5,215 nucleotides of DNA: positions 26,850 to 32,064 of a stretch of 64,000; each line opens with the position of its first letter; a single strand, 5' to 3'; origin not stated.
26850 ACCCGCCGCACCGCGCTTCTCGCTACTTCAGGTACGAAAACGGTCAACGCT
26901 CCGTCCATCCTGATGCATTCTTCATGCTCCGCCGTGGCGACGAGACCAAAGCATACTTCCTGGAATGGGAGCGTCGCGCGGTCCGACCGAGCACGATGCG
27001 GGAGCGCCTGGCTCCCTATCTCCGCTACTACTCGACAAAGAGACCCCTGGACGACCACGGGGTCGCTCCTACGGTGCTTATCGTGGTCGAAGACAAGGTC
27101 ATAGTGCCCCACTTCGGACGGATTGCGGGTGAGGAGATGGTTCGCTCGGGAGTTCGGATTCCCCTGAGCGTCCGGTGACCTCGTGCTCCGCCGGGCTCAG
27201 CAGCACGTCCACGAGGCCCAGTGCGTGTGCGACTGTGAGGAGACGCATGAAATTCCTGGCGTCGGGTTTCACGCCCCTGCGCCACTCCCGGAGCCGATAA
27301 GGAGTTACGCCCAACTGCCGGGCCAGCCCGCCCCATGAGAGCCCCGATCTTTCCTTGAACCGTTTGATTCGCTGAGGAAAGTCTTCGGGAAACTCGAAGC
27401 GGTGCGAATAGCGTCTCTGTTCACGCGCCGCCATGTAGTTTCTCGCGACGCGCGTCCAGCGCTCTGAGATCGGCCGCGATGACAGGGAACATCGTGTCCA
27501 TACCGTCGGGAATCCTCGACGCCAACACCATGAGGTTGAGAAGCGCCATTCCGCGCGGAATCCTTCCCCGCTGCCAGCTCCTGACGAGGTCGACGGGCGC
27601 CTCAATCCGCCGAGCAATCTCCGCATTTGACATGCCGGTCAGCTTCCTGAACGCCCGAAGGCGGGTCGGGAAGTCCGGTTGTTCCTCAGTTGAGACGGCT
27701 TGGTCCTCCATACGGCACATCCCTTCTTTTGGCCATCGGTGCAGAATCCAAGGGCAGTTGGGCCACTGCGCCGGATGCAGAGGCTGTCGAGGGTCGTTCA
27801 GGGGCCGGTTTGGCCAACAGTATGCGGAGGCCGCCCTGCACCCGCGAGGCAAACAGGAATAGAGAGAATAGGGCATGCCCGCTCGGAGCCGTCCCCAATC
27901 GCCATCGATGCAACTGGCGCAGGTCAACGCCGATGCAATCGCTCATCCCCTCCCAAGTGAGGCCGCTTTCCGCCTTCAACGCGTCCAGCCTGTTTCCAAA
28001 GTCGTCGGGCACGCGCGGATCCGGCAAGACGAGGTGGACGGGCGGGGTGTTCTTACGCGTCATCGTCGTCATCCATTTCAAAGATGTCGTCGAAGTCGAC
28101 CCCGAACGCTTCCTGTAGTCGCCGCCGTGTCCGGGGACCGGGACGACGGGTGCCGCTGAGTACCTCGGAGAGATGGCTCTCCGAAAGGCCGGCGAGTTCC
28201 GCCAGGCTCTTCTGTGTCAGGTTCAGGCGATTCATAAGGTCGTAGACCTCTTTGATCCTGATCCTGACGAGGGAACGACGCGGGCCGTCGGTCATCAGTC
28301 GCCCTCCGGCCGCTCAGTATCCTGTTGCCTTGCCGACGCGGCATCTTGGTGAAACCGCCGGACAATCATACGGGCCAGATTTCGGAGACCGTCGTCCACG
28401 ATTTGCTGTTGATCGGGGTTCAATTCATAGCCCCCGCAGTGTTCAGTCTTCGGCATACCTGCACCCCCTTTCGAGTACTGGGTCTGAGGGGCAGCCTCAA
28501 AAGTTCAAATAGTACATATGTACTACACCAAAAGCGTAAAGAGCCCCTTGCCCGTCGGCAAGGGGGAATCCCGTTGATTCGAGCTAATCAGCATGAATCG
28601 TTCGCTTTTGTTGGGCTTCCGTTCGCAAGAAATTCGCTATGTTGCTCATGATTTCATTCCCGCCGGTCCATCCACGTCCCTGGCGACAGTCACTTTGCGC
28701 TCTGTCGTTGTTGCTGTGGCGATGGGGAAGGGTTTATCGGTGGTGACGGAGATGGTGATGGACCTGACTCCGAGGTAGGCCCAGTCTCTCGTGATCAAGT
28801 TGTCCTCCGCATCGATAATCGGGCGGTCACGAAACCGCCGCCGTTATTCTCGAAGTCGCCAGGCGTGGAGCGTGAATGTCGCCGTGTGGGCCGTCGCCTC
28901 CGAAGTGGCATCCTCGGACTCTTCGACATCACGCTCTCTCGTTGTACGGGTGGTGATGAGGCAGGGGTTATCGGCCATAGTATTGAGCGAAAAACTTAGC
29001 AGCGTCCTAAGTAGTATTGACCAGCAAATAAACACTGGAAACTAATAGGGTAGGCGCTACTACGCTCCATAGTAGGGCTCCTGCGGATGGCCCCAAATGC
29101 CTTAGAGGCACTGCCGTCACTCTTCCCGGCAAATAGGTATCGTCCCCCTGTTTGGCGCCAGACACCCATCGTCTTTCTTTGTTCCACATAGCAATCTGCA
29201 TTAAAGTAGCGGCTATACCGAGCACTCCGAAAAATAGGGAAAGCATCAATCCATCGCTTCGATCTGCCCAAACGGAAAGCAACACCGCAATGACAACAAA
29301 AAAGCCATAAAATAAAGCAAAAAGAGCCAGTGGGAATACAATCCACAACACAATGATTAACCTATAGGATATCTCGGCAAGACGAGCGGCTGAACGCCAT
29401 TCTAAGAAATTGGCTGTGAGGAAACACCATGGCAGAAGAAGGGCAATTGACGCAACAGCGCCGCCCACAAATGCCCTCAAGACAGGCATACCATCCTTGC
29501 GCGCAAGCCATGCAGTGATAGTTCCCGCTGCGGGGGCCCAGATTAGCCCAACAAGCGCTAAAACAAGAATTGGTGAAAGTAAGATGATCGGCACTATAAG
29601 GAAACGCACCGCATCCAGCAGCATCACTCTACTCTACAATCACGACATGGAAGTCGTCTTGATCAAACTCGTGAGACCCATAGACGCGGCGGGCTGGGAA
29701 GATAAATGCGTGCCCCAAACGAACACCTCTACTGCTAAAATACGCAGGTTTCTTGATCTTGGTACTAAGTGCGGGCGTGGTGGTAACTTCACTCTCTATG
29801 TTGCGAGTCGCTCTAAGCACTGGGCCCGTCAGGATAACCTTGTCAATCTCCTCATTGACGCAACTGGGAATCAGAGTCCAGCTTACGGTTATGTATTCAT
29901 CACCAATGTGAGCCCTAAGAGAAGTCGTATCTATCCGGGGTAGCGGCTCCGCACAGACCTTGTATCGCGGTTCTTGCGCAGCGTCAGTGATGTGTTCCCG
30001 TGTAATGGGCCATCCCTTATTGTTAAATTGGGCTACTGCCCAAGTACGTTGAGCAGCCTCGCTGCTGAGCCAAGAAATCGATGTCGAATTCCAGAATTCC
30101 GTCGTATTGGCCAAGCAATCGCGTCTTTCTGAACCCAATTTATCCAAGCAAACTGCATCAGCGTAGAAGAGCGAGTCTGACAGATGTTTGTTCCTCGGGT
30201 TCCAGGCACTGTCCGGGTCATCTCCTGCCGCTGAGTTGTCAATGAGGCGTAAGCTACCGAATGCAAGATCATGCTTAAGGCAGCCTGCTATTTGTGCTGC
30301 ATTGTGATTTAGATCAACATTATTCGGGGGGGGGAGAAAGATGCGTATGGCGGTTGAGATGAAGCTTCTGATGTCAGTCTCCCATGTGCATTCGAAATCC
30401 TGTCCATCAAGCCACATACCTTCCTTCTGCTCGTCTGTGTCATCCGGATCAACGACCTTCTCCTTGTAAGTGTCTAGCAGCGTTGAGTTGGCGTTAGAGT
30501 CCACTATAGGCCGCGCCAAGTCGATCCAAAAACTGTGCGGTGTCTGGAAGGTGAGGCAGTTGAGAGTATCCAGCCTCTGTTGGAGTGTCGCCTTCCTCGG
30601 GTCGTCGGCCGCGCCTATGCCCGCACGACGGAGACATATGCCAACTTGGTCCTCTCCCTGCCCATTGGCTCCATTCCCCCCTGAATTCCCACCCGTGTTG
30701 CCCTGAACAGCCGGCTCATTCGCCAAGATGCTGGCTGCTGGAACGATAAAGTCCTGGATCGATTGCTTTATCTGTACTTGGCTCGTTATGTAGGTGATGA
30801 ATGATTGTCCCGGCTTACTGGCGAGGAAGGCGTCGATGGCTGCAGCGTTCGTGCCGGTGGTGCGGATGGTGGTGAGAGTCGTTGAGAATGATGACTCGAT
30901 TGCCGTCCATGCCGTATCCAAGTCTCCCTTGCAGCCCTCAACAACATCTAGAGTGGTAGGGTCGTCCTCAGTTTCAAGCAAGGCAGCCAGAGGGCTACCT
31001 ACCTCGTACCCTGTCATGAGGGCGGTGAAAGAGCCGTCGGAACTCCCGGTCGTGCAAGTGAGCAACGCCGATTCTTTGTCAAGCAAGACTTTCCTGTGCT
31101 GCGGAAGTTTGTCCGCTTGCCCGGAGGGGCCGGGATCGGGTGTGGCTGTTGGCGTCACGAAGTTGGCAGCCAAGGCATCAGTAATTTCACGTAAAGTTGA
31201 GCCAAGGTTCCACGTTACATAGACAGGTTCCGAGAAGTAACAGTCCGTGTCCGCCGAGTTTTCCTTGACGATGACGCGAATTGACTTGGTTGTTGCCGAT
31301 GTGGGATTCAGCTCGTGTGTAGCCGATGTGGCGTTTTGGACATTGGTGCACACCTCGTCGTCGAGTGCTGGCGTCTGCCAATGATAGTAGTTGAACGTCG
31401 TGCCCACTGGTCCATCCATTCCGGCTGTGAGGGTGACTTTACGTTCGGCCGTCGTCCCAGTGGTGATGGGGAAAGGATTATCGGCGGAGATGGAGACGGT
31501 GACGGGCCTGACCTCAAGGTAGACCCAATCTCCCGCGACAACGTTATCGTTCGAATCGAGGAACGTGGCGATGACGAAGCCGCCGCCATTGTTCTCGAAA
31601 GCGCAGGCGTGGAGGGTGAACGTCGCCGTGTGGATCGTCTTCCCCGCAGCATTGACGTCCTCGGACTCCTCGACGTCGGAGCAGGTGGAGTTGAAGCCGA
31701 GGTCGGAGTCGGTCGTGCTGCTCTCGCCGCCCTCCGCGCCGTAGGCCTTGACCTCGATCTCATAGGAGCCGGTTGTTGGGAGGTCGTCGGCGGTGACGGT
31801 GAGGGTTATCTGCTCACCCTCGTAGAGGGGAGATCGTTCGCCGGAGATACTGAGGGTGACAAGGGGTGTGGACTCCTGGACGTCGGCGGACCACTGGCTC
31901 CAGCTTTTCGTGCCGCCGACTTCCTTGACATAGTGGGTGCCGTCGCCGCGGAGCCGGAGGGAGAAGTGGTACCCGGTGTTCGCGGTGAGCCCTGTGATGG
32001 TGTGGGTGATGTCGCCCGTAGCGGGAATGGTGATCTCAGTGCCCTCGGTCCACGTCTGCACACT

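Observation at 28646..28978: Scrambled orphan copies mark a likely recombination junction for tip exchange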

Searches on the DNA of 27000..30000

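Call 76: search_rna_families(source=window, start=27000, end=30000, threshold=evalue, max_evalue=1)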
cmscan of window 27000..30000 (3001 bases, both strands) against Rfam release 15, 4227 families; matches with E-value up to 1: 0.
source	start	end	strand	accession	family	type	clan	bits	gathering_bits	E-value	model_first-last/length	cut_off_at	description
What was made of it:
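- No conserved sequence or structure is shared by the stubs, and there is no Rfam match (call 76).
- Tried and rejected: Rfam found nothing in 27000-30000 (call 76).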

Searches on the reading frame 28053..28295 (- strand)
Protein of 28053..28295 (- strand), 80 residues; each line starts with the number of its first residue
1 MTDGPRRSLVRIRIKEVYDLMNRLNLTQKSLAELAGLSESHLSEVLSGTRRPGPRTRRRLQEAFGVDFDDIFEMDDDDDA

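Call 60: search_protein_families(library=pfam, proteins=[window:28053-28295:-], max_evalue=0.1)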
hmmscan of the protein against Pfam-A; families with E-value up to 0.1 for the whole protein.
window:28053-28295:- (80 aa): 7 families
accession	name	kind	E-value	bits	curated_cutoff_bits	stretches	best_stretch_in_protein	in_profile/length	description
PF01381.28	HTH_3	-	9e-11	42.1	23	1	19-71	3-55/55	Helix-turn-helix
PF13560.12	HTH_31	-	3.2e-08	34.2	27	1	20-67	9-57/64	Helix-turn-helix domain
PF13443.12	HTH_26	-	2.8e-05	24.7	22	1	20-77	5-63/63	Cro/C1-type HTH DNA-binding domain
PF12844.13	HTH_19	-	0.00017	21.9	30.2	1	24-70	11-57/64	Helix-turn-helix domain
PF13545.12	HTH_Crp_2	-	0.001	19.4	27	1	22-50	19-47/70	Crp-like helix-turn-helix domain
PF04814.19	HNF-1_N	-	0.0041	18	29.7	1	15-47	124-156/175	Hepatocyte nuclear factor 1 (HNF-1), N terminus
PF13744.12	HTH_37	-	0.013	15.7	27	1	15-48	21-54/80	Helix-turn-helix domain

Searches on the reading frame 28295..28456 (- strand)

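Call 60: search_protein_families(library=pfam, proteins=[window:28295-28456:-], max_evalue=0.1)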
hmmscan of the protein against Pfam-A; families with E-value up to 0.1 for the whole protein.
window:28295-28456:- (53 aa): 1 family
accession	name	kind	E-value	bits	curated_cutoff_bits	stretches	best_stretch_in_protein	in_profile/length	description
PF10890.13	Cyt_b-c1_8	-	0.075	13.9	24.3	1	10-42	13-45/72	Cytochrome b-c1 complex subunit 8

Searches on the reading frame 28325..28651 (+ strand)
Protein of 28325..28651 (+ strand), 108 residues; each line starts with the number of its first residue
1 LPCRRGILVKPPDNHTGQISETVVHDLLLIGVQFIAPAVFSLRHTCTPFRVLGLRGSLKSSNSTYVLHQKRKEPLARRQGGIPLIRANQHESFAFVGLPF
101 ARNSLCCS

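Call 60: search_protein_families(library=pfam, proteins=[window:28325-28651:+], max_evalue=0.1)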
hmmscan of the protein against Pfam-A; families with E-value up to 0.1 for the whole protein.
window:28325-28651:+ (108 aa): 0 families

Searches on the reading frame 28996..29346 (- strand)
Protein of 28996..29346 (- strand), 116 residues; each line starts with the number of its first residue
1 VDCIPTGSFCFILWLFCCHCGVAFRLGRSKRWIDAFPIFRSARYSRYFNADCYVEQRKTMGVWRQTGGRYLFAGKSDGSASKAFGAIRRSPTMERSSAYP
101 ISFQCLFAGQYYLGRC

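Call 8: search_protein_families(library=pfam, proteins=[window:28996-29346:-], max_evalue=0.01)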
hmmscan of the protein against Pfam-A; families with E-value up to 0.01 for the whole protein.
window:28996-29346:- (116 aa): 0 families
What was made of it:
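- On Rhs/YD-repeat toxins: No Rhs or YD Pfam match (call 8).
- Closest known: Orphan cdiA-CT/cdiI arrays of contact-dependent inhibition systems. Different: There is no CdiB partner, no TPS domain and no FHA repeats (call 8).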

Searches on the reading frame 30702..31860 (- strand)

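Call 66: find_related_loci(query=A6, collection=metagenome_contigs, flank=10000)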
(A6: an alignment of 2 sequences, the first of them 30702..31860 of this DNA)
Query A6 (386 aa) in metagenome_contigs; peptide patterns used: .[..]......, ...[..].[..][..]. (x = any residue, [..] = any of these).
88 stretches matched a pattern, but none encodes a relative of the query by tblastn (E <= 1e-3).

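Call 67: find_related_loci(query=A6, collection=genome_contigs, flank=10000)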
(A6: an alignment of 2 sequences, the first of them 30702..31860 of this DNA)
Query A6 (386 aa) in genome_contigs; peptide patterns used: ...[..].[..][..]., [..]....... (x = any residue, [..] = any of these).
24 stretches matched a pattern, but none encodes a relative of the query by tblastn (E <= 1e-3).
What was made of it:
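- Tried and rejected: Pattern scans with a D1-D2-helical alignment found no relatives in metagenome or genome contigs (calls 66, 67).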

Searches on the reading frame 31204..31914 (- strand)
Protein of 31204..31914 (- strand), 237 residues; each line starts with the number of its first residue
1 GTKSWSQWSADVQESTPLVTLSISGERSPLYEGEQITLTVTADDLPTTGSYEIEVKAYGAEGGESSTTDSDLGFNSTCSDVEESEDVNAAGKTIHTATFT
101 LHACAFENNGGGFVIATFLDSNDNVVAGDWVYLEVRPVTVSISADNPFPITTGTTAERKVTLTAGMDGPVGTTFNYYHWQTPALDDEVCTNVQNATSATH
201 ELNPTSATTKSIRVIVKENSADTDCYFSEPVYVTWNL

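Call 17: find_homologous_proteins(query=window:31204-31914:-)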
Query seq(237 aa): 468 candidates shared short words with the query, none scored E <= 0.001.
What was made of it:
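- Tried and rejected: Searching the D1+D2 region alone in the 5.8-billion-protein index gave nothing (call 17).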
